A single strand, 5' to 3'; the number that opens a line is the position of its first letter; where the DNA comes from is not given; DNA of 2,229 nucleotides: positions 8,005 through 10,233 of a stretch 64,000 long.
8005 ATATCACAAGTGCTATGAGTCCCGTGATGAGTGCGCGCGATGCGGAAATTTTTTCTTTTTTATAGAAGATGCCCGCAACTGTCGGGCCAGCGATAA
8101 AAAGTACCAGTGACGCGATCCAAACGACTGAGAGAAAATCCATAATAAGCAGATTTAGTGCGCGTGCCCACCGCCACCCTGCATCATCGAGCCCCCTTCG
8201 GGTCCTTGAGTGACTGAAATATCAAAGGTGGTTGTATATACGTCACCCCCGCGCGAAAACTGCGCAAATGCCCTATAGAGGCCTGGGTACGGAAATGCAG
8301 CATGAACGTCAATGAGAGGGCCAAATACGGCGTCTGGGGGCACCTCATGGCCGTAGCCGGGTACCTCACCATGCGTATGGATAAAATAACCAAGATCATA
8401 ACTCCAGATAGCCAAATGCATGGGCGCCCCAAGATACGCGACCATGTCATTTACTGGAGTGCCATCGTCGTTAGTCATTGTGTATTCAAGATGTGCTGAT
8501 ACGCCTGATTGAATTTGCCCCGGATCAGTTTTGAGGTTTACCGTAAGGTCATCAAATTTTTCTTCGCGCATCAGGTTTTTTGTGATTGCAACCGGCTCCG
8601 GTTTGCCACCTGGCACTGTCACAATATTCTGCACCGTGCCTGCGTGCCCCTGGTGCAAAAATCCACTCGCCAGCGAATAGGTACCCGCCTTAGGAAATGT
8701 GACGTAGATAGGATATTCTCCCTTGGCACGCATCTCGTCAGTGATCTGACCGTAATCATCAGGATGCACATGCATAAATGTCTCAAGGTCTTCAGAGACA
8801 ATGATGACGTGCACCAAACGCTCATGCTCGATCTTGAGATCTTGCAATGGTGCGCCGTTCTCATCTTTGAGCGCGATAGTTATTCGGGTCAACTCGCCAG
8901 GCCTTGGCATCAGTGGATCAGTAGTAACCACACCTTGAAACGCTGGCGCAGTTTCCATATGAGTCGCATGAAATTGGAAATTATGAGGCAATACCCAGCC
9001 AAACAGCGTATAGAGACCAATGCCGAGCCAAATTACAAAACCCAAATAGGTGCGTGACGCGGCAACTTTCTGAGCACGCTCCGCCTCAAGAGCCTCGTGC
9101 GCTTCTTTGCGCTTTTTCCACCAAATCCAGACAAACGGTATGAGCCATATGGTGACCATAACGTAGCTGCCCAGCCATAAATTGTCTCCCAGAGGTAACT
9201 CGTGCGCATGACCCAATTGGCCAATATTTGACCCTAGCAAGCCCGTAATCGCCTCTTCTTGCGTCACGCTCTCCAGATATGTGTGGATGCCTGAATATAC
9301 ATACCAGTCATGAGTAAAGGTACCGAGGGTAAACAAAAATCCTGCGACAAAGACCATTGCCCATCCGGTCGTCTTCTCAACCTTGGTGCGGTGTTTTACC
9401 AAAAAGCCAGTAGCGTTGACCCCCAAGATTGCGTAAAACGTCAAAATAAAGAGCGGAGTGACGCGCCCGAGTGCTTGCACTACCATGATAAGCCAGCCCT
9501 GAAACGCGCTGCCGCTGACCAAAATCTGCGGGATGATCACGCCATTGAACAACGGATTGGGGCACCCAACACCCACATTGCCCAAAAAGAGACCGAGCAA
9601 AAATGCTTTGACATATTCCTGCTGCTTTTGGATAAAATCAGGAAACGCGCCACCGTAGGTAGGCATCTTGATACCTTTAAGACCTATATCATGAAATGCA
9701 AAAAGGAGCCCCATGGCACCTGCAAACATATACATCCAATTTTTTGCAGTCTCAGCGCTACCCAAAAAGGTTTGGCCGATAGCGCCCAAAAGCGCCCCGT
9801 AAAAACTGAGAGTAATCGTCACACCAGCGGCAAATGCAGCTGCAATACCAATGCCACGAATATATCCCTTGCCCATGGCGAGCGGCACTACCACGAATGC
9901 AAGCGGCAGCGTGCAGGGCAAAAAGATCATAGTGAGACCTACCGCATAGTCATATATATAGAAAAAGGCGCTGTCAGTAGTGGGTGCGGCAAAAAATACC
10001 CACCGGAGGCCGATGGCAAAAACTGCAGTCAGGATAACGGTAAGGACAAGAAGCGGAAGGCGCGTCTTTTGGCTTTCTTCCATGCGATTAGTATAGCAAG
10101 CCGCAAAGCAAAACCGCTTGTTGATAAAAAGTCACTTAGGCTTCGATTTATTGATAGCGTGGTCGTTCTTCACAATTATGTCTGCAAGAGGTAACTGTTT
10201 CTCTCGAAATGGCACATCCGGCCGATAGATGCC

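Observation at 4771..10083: Copper-handling locus: cupredoxin-like gene, CopA/CopZ with an MHC motif variant, and a convergent CcdA/DsbD–(YtkA/FixH-like)2 fusion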

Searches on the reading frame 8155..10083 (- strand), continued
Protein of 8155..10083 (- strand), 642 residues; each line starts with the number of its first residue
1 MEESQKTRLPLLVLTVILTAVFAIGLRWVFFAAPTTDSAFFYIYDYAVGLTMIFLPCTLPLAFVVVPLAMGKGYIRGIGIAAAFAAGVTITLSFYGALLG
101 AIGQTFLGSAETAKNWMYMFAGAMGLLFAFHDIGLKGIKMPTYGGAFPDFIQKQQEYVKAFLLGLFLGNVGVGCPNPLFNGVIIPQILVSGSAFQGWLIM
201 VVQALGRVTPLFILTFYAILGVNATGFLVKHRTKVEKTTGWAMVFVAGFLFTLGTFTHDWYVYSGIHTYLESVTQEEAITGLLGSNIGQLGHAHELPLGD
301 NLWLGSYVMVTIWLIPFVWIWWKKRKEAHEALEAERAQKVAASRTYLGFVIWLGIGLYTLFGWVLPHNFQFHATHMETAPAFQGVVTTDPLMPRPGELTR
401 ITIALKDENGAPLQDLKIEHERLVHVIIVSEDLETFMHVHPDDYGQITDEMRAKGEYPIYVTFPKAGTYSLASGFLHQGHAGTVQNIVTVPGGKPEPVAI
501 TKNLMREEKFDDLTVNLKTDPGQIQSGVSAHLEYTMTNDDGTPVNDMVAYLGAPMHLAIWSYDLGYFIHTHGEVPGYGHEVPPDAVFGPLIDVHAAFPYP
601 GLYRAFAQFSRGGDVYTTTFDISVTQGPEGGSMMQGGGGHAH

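Call 83: search_protein_families(library=ncbifam, proteins=[L024:9302-9577:+, L024:9543-10001:+, L001:13254-13694:-, L001:13697-13975:-, L024:12672-13142:+, L040:11066-12235:+], max_evalue=0.01)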
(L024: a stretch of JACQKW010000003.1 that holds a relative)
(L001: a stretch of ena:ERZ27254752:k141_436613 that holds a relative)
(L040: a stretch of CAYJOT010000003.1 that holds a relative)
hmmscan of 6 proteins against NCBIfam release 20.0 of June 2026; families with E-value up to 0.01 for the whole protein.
L024:9302-9577:+ (91 aa): 4 families
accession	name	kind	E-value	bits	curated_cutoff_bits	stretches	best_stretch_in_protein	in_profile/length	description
TIGR00411.1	redox_disulf_1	equivalog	1.2e-06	28.5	92.75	1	9-87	3-80/82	MJ0307 family thioredoxin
TIGR02187.2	PDO_seleno_TRX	equivalog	3.4e-05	23.3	185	1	6-87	129-208/209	protein disulfide oxidoreductase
TIGR00412.2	redox_disulf_2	subfamily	0.0063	16.9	62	0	15-84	7-72/75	MTH895/ArsE family thioredoxin-like protein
TIGR03140.1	AhpF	equivalog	0.0076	14.8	502.9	1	38-89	148-199/515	alkyl hydroperoxide reductase subunit F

L024:9543-10001:+ (152 aa): 0 families

L001:13254-13694:- (146 aa): 0 families

L001:13697-13975:- (92 aa): 4 families
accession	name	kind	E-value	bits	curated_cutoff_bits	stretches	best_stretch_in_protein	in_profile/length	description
TIGR00411.1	redox_disulf_1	equivalog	4.8e-08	32.9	92.75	1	14-88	7-80/82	MJ0307 family thioredoxin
TIGR00412.2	redox_disulf_2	subfamily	1.2e-05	25.6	62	1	16-86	7-73/75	MTH895/ArsE family thioredoxin-like protein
NF045708.1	seleno_TsoC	equivalog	0.0061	16.5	45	1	16-86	10-81/87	NEPxGxxU motif selenoprotein TsoC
NF008229.0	PRK10996.1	equivalog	0.0074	16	125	1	9-67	55-112/141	thioredoxin TrxC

L024:12672-13142:+ (156 aa): 6 families
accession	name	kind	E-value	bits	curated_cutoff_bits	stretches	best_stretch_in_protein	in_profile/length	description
TIGR04246.1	nitrous_NosZ_Gp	equivalog_domain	7.7e-12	44.3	625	1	37-116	481-563/578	Sec-dependent nitrous-oxide reductase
TIGR03096.1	nitroso_cyanin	equivalog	2.8e-11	43.3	142.85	1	37-115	42-121/135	nitrosocyanin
NF052460.1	L-NosZ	equivalog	3.1e-09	35.9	700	1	35-118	375-467/480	clade III lactonase-type nitrous-oxide reductase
TIGR04244.1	nitrous_NosZ_RR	equivalog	5.4e-09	35.1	625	1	36-116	532-613/627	TAT-dependent nitrous-oxide reductase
TIGR02866.1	CoxB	equivalog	0.00088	18.9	147.7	1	3-119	57-181/202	cytochrome c oxidase subunit II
NF050117.1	aa3_CtaC_Actin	exception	0.0055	16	250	0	66-118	169-221/244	aa3-type cytochrome oxidase subunit II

L040:11066-12235:+ (389 aa): 0 families

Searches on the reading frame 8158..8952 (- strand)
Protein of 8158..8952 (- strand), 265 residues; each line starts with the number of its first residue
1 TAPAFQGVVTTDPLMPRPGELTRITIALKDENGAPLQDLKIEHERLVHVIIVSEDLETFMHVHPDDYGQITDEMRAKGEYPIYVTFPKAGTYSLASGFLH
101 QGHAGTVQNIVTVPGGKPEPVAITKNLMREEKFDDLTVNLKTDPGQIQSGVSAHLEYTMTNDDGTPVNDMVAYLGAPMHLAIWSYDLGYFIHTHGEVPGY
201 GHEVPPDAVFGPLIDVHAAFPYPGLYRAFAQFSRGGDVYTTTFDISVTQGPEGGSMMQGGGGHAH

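Call 28: predict_structure(alignment_id=A2)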
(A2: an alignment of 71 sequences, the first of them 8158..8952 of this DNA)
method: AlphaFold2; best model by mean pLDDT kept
length: 265 residues; sequences in the alignment: 71
mean_pLDDT: 94.4   pTM: 0.90
mean pLDDT of the five models: 94.4, 94.3, 94.2, 94.1, 93.9
residues with pLDDT >= 90: 244; 70-90: 7; 50-70: 6; < 50: 8
segments of 3 or more residues with pLDDT < 50: 258-265
pLDDT, mean of each block of 10 residues (from residue 1): 91 98 98 97 96 98 98 98 98 98 96 92 95 98 97 98 98 97 97 97 95 98 97 98 98 61 39
secondary structure, 60 per line:
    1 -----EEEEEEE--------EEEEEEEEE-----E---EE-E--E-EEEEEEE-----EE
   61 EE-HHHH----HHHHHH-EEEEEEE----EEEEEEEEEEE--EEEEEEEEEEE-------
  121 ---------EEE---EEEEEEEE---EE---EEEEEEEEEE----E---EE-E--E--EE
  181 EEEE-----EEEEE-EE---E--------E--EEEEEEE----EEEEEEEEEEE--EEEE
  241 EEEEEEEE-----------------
elements in order: E6-12 E21-29 E47-53 E59-62 H64-67 H72-77 E79-85 E90-100 E103-113 E130-132 E136-143 E152-161 E179-184 E190-194 E213-219 E224-234 E237-248
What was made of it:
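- On YtkA-like (CtaK): The beta-sandwich is modelled at pLDDT 94 (call 28).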

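Call 74: search_protein_representatives(protein=window:8158-8952:-)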
Query: 265 residues. Proteins with E-value up to 0.001 (for the whole library): 2645; up to 1e-10: 1051; up to 1e-30: 67. The best 150 are listed.
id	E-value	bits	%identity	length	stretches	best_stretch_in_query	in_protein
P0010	8.9e-74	264.8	48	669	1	7-265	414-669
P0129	4.7e-52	193.6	45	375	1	2-253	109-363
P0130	6.5e-52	193.1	48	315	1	22-252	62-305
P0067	5.3e-51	190.1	43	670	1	11-265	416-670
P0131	4.3e-48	180.6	40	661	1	17-260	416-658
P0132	1.1e-43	166.1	42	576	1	10-236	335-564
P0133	2.3e-43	165.1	42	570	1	12-243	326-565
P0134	6.0e-43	163.7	42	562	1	18-245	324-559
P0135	2.2e-42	161.9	42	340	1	17-252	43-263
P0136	4.3e-42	160.9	43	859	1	8-247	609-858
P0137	2.2e-41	158.6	41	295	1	9-246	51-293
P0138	4.5e-41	157.6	38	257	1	9-247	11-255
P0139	1.2e-40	156.2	42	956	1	10-246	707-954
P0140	1.5e-40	155.9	41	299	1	24-246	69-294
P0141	1.9e-40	155.5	36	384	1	9-261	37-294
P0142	2.3e-40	155.2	39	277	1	8-252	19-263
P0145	3.7e-39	151.3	42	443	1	30-246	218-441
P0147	7.2e-39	150.3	42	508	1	22-247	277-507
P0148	1.1e-38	149.7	41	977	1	9-247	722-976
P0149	2.6e-38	148.5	40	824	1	13-247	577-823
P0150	3.4e-38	148.1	36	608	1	3-249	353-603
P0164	8.3e-35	137.0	37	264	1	1-247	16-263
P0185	5.1e-32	127.9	36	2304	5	5-105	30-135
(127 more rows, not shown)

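Call 75: search_protein_families(library=pfam, proteins=[P0139, P0148, P0136, P0149, P0132, P0150, P0129, P0138, P0145, P0147], max_evalue=0.001)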
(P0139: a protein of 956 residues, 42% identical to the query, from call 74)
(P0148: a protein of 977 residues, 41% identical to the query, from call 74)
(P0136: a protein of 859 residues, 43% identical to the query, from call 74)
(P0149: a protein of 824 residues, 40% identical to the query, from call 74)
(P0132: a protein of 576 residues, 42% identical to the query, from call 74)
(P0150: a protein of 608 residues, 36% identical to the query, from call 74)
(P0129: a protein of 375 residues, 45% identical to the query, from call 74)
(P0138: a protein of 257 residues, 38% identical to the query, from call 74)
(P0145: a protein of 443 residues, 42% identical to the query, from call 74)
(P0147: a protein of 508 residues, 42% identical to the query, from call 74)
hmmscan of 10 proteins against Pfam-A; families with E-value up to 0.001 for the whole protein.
P0139 (956 aa): 2 families
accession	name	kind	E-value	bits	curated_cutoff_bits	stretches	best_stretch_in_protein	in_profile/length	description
PF04234.18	CopC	-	2.9e-17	63.9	23.3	1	23-119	1-92/92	CopC domain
PF01835.25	MG2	-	0.00016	22.4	32.8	0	53-118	32-95/96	MG2 domain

P0148 (977 aa): 4 families
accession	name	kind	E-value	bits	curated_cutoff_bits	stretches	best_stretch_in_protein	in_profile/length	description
PF04234.18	CopC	-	2e-17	64.4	23.3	1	30-125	1-92/92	CopC domain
PF05425.18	CopD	-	5.2e-07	30.4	32.1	1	351-453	7-104/105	Copper resistance protein D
PF13115.11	YtkA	-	1.6e-06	29.1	25.9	0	847-891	2-45/85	YtkA-like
PF00630.25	Filamin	-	4.6e-06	27.8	26.9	0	727-815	17-82/93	Filamin/ABP280 repeat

P0136 (859 aa): 3 families
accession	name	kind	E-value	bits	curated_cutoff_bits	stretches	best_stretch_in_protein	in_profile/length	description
PF04234.18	CopC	-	2.4e-06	28.9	23.3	1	4-31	66-92/92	CopC domain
PF05425.18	CopD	-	3.2e-05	24.7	32.1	1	240-345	5-105/105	Copper resistance protein D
PF13115.11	YtkA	-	0.00021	22.3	25.9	0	734-769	5-39/85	YtkA-like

P0149 (824 aa): 2 families
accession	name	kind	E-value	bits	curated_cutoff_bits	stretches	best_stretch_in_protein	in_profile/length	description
PF13115.11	YtkA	-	6.1e-08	33.6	25.9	0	571-660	7-84/85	YtkA-like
PF05425.18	CopD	-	0.00012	22.8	32.1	1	198-299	6-104/105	Copper resistance protein D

P0132 (576 aa): 1 family
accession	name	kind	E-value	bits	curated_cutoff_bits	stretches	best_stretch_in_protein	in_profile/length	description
PF05425.18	CopD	-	0.00011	23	32.1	1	200-294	3-105/105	Copper resistance protein D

P0150 (608 aa): 1 family
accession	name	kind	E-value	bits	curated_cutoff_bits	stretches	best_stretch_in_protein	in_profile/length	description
PF05425.18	CopD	-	1.1e-16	61.5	32.1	1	199-324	4-105/105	Copper resistance protein D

P0129 (375 aa): 1 family
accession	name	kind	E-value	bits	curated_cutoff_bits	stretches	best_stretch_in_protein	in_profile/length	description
PF13115.11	YtkA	-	0.00082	20.4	25.9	0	241-275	5-38/85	YtkA-like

P0138 (257 aa): 0 families

P0145 (443 aa): 0 families

P0147 (508 aa): 1 family
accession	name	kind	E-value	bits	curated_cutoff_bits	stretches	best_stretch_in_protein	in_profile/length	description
PF13115.11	YtkA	-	3.4e-06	28.1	25.9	0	386-423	4-39/85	YtkA-like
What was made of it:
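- On YtkA-like (Pfam PF13115; CtaK): P0149, a close beta2 relative, matches at 33.6 bits over 78 of 85 model positions (call 75).
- P0149, which matches the window's beta2 module at E 3e-38 (call 74), hits it at 33.6 bits, above the cut-off (call 75). The same beta2 module is fused to CopC-CopD importers (call 75).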

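Call 80: search_protein_families(library=pfam, proteins=[P0185], max_evalue=0.01)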
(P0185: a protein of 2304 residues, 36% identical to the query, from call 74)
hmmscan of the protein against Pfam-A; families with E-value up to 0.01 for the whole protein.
P0185 (2304 aa): 1 family
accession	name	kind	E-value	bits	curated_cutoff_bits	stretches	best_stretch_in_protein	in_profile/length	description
PF10162.14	G8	-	3.2e-17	63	22.9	1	752-869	2-116/124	G8 domain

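Call 82: list_cluster_members(proteins=[P0139, P0148, P0149, P0150, P0129, P0138, P0142, P0164])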
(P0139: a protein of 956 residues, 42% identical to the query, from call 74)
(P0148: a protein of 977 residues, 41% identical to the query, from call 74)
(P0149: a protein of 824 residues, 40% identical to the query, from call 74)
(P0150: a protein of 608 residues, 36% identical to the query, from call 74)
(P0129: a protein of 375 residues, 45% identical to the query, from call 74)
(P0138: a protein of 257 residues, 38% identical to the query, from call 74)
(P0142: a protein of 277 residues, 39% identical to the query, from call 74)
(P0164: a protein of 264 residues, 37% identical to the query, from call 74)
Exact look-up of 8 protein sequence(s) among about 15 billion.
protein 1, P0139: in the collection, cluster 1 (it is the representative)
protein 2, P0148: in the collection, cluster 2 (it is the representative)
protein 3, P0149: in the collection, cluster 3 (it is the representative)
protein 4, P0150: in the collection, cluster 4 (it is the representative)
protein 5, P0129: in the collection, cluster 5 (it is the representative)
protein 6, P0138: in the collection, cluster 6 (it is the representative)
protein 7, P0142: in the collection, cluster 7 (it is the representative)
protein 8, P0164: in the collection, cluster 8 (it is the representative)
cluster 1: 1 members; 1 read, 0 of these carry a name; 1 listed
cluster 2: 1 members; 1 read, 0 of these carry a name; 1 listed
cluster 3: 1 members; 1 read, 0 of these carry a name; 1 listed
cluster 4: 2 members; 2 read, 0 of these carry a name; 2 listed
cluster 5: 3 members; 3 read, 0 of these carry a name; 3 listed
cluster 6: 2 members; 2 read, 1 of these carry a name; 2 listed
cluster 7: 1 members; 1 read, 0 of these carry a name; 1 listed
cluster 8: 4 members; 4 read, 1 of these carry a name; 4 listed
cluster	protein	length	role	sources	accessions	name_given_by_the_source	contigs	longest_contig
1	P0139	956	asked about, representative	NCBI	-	-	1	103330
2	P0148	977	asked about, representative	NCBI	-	-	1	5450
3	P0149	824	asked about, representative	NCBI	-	-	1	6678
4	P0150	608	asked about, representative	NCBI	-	-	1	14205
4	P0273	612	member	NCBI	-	-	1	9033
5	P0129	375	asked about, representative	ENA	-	-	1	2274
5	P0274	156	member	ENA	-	-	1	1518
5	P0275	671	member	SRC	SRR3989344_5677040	-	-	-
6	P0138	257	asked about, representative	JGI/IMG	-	Cu+-exporting ATPase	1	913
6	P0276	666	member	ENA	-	-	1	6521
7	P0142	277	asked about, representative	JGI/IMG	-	-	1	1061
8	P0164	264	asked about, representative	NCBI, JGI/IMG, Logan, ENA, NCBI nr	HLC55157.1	MAG TPA: hypothetical protein VJJ75_01340 [Candidatus Nanoarchaeia archaeon] | hypothetical protein [Candidatus Nanoarchaeia archaeon]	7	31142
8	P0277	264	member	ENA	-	-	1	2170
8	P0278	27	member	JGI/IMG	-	-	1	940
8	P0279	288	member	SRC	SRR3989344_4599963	-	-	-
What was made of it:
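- Tried and rejected: Cluster look-up gave almost no names (call 82).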

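Call 83: search_protein_families(library=ncbifam, proteins=[P0149], max_evalue=0.01)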
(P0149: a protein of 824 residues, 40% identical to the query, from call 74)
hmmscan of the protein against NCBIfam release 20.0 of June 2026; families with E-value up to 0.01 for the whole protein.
P0149 (824 aa): 0 families

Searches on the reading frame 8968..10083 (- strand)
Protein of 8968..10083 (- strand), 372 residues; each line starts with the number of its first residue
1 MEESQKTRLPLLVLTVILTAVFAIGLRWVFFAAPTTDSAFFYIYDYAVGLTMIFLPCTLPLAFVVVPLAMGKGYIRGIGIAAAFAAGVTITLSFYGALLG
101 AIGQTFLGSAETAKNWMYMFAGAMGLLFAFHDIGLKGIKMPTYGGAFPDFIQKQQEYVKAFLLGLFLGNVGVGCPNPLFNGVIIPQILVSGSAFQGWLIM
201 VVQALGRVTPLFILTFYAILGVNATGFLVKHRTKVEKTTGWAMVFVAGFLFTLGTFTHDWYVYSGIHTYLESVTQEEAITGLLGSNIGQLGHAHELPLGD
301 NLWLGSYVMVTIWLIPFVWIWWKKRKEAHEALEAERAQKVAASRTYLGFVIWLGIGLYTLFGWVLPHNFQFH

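Call 78: search_solved_structures(query=A4, max_evalue=10, show_alignments=2)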
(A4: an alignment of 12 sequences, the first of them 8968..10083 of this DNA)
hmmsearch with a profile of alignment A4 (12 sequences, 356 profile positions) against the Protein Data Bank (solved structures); distinct sequences matched with E-value up to 10: 5.
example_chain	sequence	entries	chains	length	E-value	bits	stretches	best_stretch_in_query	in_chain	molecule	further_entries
6ake_A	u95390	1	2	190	0.14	14.3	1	90-141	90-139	Claudin-3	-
7e4i_E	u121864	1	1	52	0.22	13.6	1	298-338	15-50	Mitochondrial import receptor subunit TOM5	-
6jnf_D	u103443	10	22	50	0.23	13.6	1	301-338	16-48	Mitochondrial import receptor subunit TOM5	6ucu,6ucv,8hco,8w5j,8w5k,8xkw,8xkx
6akg_A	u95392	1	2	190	2.2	10.4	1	90-141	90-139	Claudin-3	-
6akf_A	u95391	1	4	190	2.9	9.9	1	90-141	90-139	Claudin-3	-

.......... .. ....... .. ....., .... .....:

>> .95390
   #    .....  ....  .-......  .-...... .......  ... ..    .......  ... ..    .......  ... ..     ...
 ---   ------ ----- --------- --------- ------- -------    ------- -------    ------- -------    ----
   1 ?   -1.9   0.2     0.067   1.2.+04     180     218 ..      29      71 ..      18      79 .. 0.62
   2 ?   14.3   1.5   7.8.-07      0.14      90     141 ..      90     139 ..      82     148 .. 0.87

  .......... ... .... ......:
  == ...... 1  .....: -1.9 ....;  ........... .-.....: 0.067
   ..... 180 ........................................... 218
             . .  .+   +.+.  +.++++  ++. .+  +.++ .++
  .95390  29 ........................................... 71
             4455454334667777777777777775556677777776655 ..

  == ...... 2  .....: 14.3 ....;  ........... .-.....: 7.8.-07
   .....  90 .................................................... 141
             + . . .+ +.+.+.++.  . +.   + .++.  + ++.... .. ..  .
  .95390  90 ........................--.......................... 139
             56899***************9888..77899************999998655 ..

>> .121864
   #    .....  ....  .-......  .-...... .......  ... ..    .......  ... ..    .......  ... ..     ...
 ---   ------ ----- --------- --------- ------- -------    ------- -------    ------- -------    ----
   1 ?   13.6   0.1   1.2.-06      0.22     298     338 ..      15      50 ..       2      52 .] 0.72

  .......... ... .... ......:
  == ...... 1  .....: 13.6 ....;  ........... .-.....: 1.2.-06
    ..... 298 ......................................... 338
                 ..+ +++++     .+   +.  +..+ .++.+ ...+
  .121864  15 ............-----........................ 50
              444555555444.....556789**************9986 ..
